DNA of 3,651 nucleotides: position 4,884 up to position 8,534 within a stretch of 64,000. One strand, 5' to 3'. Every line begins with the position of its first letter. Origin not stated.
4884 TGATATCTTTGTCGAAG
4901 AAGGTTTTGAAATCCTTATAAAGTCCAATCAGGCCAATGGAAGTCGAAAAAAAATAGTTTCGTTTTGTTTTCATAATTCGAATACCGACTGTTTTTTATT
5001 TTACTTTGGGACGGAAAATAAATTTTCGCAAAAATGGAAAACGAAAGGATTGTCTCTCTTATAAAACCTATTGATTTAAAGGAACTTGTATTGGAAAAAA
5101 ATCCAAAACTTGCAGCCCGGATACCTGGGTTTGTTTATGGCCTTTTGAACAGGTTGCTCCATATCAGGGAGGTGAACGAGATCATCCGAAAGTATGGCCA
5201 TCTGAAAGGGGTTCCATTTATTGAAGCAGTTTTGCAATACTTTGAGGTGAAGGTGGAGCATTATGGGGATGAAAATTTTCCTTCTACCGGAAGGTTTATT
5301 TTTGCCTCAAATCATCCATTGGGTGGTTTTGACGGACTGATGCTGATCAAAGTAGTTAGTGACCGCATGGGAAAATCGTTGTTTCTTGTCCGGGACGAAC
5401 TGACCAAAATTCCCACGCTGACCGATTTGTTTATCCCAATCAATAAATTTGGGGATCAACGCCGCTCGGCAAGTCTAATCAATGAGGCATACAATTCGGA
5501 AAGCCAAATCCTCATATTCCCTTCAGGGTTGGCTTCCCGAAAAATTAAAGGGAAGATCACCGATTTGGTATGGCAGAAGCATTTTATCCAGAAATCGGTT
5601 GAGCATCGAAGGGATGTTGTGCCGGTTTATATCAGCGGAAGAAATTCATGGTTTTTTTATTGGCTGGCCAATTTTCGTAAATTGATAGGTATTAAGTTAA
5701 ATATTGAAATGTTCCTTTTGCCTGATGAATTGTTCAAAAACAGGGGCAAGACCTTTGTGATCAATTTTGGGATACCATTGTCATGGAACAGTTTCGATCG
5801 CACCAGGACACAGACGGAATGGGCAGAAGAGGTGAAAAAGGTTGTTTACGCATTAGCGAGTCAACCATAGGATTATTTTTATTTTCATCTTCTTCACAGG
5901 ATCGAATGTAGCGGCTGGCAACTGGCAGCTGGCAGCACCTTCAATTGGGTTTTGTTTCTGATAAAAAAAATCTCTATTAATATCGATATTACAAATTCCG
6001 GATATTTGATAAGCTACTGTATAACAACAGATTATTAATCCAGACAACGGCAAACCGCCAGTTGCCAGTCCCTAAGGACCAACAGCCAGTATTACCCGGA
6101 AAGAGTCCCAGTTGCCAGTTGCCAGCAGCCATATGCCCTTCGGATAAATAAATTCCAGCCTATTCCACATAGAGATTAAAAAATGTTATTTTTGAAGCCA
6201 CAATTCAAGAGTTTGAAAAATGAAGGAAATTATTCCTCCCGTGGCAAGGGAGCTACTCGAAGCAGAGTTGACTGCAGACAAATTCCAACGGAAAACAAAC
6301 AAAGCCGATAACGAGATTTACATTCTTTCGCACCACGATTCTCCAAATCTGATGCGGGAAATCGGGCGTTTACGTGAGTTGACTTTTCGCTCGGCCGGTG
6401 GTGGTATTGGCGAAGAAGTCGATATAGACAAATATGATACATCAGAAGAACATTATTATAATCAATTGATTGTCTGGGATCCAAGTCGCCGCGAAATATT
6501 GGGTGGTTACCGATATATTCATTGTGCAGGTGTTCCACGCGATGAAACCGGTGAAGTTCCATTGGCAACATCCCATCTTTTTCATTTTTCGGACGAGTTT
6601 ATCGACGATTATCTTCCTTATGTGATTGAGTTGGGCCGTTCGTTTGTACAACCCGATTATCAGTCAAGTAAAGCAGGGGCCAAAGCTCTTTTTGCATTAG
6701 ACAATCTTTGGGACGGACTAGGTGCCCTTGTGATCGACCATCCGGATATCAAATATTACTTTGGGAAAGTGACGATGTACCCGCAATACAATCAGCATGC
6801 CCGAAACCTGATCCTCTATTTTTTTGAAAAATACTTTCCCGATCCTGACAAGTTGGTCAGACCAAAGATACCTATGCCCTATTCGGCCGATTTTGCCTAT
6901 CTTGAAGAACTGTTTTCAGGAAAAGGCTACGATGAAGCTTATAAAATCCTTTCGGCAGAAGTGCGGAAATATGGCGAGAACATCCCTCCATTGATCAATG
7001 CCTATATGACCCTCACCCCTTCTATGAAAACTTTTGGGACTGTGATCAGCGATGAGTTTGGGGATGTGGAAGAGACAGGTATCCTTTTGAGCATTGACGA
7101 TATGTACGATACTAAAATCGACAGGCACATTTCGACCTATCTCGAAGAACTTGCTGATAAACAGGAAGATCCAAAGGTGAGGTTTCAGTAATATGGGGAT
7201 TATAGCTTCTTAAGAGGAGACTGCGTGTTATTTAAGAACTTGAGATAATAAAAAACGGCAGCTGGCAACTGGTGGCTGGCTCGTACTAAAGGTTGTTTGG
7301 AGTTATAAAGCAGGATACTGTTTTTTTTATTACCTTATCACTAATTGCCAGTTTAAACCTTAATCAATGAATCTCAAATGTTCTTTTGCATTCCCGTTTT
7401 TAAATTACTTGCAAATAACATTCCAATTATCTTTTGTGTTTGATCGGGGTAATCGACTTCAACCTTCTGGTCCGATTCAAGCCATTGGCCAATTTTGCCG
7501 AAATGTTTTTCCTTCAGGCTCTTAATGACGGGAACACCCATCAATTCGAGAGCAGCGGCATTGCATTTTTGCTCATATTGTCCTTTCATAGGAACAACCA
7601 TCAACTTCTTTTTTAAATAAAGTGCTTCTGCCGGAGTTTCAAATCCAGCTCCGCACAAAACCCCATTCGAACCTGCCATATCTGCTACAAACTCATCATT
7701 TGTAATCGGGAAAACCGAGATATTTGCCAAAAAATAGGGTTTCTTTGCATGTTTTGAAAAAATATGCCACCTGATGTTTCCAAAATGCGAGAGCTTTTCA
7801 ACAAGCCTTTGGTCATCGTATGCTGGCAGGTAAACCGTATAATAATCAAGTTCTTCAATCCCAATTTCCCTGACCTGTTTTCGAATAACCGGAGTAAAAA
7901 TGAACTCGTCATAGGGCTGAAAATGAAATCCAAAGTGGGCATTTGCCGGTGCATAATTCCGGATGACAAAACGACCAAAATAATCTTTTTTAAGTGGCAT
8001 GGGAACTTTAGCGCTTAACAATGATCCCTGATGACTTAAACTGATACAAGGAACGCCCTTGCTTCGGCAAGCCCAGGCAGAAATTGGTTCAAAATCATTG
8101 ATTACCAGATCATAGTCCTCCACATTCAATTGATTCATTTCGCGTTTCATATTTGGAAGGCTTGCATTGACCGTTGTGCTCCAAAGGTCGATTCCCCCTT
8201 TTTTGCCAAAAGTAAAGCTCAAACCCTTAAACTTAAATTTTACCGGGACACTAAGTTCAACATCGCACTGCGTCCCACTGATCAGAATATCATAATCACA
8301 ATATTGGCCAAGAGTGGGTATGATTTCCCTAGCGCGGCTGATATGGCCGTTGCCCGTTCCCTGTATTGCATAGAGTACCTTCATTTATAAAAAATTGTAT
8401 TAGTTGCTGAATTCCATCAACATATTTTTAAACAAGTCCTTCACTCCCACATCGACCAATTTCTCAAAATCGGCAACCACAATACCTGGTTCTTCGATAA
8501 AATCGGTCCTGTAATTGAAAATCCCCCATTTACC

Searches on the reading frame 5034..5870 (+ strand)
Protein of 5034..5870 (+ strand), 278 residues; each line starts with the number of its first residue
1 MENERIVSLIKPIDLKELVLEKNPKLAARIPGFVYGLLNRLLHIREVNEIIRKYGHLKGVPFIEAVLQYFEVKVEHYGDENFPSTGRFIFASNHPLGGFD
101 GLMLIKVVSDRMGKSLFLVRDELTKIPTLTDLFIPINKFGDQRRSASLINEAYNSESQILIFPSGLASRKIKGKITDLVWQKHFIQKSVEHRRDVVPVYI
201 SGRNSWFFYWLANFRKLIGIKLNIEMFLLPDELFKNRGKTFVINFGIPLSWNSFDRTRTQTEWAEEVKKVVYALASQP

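Call 6: search_protein_families(library=pfam, proteins=[window:5034-5870:+])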
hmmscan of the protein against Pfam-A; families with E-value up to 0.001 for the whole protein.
window:5034-5870:+ (278 aa): 2 families
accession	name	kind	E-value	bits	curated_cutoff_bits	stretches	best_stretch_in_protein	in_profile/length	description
PF19576.4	Acyltransf_2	-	5.7e-63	212.7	27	1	19-275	3-260/266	Acyltransferase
PF01553.26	Acyltransferase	-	3.6e-09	37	23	1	73-201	1-132/132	Acyltransferase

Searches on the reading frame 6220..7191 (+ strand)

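Call 6: search_protein_families(library=pfam, proteins=[window:6220-7191:+])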
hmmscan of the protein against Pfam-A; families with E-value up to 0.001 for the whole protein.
window:6220-7191:+ (323 aa): 1 family
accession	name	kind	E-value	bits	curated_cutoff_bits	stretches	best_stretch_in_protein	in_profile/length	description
PF13444.12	Acetyltransf_5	-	3.4e-12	47.4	22.4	1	51-152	1-96/102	Acetyltransferase (GNAT) domain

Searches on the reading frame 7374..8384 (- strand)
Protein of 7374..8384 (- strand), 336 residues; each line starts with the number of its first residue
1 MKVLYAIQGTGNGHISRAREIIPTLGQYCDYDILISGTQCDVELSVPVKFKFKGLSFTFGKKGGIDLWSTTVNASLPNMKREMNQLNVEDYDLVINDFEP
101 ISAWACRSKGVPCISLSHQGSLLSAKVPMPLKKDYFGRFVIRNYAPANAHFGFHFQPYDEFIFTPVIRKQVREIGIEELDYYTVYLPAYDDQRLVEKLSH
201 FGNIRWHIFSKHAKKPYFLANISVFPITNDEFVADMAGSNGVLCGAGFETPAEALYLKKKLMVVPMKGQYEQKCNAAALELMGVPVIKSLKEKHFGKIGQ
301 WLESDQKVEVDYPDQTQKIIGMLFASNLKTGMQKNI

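Call 5: search_protein_families(library=pfam, proteins=[window:7374-8384:-])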
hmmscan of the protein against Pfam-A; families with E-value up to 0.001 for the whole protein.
window:7374-8384:- (336 aa): 1 family
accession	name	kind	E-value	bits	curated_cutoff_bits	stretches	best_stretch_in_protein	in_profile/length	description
PF13528.12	Glyco_trans_1_3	-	2.1e-32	113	25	1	1-294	1-310/322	Glycosyl transferase family 1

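Call 62: search_protein_families(library=ncbifam, proteins=[window:7374-8384:-], max_evalue=1e-10)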
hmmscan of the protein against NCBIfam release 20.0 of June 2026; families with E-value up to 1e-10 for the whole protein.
window:7374-8384:- (336 aa): 1 family
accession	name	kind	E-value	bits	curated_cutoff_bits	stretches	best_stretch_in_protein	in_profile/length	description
TIGR00661.1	MJ1255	subfamily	1.2e-45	156.2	195.9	1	2-308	1-315/321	MJ1255/VC2487 family glycosyltransferase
